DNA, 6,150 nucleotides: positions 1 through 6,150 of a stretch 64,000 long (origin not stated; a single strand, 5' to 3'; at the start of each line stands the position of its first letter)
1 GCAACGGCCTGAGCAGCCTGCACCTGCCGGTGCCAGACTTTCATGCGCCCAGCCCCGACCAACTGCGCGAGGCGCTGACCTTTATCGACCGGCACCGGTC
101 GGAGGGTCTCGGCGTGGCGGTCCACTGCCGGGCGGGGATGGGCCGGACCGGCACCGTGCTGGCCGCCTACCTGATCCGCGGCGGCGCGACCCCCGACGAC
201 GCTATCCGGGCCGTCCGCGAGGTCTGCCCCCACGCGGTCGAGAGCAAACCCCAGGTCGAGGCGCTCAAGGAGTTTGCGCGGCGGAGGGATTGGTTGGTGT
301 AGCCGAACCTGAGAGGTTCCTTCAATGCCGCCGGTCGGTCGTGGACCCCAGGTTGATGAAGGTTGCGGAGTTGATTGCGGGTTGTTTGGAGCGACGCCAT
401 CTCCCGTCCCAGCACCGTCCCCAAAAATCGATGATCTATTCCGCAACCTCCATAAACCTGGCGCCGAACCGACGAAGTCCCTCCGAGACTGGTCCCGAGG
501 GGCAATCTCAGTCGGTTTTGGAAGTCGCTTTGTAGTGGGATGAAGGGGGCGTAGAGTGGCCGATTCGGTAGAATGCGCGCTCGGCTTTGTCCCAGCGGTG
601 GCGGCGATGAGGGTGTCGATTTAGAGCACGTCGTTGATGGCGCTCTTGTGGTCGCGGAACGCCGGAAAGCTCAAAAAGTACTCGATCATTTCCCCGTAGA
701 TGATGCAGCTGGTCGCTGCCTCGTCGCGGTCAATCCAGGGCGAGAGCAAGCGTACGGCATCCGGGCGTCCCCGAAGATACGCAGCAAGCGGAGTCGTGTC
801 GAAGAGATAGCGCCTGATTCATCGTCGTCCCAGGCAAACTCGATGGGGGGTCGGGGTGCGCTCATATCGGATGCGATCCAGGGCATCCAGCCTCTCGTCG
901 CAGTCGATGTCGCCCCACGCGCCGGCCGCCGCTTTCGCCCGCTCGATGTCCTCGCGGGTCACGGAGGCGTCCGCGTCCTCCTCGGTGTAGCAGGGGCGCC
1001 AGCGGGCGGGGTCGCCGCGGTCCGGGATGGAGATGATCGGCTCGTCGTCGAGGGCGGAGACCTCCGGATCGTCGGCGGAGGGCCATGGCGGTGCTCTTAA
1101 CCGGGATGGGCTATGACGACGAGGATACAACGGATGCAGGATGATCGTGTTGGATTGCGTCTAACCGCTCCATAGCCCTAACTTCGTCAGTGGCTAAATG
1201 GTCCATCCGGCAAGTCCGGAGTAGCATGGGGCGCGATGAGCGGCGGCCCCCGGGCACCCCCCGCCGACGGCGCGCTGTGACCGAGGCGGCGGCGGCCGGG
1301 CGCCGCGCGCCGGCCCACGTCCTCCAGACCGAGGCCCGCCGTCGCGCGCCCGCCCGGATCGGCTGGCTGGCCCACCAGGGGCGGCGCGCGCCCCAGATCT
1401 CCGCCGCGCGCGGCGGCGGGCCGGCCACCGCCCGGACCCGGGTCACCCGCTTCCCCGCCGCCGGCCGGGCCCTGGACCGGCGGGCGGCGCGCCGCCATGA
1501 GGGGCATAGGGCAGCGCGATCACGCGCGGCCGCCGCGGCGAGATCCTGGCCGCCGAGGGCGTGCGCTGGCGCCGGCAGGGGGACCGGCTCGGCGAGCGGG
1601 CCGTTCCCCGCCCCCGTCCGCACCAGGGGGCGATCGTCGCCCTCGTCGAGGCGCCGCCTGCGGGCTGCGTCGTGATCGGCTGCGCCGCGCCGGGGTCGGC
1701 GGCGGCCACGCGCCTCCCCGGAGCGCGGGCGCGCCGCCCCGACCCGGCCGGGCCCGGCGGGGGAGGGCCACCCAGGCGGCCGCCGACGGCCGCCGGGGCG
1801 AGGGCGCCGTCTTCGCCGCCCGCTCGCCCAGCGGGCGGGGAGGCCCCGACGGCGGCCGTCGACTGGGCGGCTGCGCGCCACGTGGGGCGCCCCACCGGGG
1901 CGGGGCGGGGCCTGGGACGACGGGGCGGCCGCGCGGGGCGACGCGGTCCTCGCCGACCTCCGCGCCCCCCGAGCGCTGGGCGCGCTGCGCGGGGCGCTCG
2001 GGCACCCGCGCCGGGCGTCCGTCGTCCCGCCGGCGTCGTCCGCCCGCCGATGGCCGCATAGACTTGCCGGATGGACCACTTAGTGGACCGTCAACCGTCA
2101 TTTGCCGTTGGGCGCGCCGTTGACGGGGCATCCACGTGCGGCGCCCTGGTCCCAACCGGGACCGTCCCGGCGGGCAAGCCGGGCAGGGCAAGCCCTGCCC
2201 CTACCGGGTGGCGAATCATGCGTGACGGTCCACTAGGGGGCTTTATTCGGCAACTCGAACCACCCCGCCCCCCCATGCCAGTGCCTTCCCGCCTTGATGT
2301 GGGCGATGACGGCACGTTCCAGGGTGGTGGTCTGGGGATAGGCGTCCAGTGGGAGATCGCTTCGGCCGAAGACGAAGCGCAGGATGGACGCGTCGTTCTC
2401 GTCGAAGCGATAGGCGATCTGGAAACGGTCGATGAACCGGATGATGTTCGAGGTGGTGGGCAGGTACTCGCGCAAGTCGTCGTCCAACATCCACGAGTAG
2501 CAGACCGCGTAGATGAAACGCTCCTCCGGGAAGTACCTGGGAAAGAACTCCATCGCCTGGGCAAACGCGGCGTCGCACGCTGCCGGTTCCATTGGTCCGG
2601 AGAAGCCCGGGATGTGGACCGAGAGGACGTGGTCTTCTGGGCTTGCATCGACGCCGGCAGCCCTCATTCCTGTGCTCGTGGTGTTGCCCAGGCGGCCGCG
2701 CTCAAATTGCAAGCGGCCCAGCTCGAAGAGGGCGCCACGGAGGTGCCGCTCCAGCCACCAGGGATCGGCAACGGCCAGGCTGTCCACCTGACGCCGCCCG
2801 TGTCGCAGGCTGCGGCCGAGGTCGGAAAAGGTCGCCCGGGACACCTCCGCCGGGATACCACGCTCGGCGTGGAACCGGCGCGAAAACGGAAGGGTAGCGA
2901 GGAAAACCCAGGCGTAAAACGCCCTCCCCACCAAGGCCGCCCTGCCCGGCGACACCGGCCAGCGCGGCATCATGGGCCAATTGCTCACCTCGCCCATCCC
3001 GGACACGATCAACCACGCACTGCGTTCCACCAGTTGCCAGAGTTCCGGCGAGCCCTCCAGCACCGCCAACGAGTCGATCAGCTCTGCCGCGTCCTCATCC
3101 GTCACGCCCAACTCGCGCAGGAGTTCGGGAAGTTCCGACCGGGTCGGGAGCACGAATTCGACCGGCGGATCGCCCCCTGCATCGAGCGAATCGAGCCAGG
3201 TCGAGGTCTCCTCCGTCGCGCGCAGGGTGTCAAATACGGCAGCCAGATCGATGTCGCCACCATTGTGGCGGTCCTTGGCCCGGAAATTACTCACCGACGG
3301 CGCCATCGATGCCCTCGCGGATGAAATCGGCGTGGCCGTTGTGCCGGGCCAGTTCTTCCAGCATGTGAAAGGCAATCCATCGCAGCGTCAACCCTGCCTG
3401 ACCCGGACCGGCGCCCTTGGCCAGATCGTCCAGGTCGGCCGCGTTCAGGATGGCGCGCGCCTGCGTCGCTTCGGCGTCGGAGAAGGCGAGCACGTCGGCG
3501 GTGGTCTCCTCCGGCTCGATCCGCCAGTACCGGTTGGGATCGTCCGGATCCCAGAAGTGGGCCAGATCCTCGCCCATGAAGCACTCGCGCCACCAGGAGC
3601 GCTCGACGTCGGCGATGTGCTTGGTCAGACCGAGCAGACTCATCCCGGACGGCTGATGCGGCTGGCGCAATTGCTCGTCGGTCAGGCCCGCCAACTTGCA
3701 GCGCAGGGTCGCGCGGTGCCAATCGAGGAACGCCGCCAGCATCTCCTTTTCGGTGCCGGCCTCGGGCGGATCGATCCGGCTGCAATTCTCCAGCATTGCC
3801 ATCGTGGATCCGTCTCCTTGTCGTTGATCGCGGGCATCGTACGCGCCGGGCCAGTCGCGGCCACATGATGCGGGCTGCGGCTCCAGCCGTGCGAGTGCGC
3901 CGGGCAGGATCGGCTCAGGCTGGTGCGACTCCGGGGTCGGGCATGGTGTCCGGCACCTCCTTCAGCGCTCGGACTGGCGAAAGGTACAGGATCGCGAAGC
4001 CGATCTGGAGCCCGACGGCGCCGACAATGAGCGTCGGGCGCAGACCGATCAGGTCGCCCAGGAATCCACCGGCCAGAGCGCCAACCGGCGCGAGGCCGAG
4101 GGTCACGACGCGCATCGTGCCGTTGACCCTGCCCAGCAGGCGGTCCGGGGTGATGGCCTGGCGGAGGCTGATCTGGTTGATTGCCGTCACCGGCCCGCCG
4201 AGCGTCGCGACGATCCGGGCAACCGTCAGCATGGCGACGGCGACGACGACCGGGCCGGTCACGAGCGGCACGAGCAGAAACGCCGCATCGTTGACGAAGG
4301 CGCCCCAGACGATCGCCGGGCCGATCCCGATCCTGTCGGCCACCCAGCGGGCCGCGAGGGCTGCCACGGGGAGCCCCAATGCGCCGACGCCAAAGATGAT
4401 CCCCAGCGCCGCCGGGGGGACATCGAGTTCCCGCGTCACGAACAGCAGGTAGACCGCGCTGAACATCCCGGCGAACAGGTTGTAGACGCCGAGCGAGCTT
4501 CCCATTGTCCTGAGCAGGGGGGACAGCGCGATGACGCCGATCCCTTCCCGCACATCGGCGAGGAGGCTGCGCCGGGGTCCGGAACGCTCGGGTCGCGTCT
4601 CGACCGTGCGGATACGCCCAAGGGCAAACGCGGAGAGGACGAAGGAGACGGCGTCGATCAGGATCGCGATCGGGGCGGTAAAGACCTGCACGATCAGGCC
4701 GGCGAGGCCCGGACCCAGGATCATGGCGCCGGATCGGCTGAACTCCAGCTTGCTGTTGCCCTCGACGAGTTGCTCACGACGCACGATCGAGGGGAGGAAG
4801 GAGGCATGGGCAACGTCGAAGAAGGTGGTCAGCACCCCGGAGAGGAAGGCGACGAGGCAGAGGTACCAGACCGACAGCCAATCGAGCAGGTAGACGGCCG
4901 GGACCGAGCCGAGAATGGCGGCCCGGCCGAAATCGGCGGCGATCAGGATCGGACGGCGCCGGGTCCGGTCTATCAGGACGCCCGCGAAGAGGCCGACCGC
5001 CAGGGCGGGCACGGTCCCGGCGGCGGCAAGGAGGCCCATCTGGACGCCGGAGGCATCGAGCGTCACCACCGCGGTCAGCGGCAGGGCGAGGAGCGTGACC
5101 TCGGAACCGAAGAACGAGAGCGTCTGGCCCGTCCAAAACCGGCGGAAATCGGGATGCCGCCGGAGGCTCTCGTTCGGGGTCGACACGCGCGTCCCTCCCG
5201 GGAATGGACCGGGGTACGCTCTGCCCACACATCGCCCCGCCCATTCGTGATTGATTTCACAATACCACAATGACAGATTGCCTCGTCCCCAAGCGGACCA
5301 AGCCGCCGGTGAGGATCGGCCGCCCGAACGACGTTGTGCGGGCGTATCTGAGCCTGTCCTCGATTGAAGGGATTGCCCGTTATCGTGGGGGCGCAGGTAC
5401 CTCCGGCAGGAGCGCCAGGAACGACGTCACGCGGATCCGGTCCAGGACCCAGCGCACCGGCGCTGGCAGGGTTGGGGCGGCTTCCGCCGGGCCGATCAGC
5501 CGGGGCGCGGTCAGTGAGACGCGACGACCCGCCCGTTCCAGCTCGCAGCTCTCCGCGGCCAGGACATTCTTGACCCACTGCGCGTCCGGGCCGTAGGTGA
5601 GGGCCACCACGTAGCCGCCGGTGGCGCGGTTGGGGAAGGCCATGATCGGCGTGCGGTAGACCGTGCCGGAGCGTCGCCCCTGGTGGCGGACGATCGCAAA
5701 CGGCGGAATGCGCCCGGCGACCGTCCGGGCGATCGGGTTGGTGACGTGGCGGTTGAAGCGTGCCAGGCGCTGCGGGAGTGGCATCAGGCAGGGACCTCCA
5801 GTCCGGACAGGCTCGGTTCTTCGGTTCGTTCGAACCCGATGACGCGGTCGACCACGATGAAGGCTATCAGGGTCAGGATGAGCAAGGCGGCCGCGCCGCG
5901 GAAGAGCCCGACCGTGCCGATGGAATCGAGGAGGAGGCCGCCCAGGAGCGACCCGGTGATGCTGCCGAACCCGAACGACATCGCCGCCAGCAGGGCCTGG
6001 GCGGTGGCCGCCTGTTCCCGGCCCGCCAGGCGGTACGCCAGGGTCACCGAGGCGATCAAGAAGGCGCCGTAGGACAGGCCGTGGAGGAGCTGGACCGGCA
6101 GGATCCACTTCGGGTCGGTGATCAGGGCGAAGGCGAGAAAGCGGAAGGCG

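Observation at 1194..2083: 890-bp hyper-GC cassette bounded by 23-bp terminal inverted repeats and TGG flanks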

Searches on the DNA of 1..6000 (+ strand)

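Call 8: search_rna_families(source=window, start=1, end=6000, threshold=evalue, max_evalue=1)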
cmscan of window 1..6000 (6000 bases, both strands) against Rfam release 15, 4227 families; matches with E-value up to 1: 1.
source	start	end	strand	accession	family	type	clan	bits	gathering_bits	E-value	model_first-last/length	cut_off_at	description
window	4815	4863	+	RF01276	sR53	Gene; snRNA; snoRNA; CD-box;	-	20.7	49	0.18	1-60/60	no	Small nucleolar RNA sR53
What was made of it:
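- Tried and rejected: Rfam on 1-6000 gave nothing relevant (call 8).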

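Call 71: search_dna_similar(query=window:1194-2083:+, collection=plasmids, mode=distant, max_rows=15)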
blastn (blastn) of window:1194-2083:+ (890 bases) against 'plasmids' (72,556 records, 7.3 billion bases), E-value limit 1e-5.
Records with a match: 6; places in all: 12; records where one place covers at least 80% of the query: 0.
Best place of each record, by identity: 80-90% 1; 60-80% 5.
By first word of the organism name: Microvirga 5; Azospirillum 1.
By predicted mobility (MOB-suite, as given by PLSDB): non-mobilizable 6.
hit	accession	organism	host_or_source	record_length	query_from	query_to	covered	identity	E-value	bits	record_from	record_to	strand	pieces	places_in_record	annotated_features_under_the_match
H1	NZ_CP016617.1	Microvirga ossetica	Vicia alpestris,cell culture,nodules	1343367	267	484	24%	69.4%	1e-10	76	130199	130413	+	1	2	none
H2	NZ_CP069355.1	Microvirga sp. VF16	Vachellia farnesiana,Cell culture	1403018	267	487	25%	67.9%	2e-8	69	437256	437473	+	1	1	none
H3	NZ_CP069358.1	Microvirga sp. VF16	Vachellia farnesiana,Cell culture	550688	267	472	23%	69.2%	7e-8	67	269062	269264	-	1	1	helix-turn-helix domain-containing protein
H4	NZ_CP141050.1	Microvirga lotononidis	-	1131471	267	472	23%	68.9%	5e-10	73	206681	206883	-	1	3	none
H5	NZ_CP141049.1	Microvirga lotononidis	-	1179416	267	472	23%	68.4%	2e-8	69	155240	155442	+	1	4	none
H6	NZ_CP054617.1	Azospirillum oryzae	cell culture,soil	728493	574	630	6%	84.2%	9e-7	64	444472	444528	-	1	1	glycosyltransferase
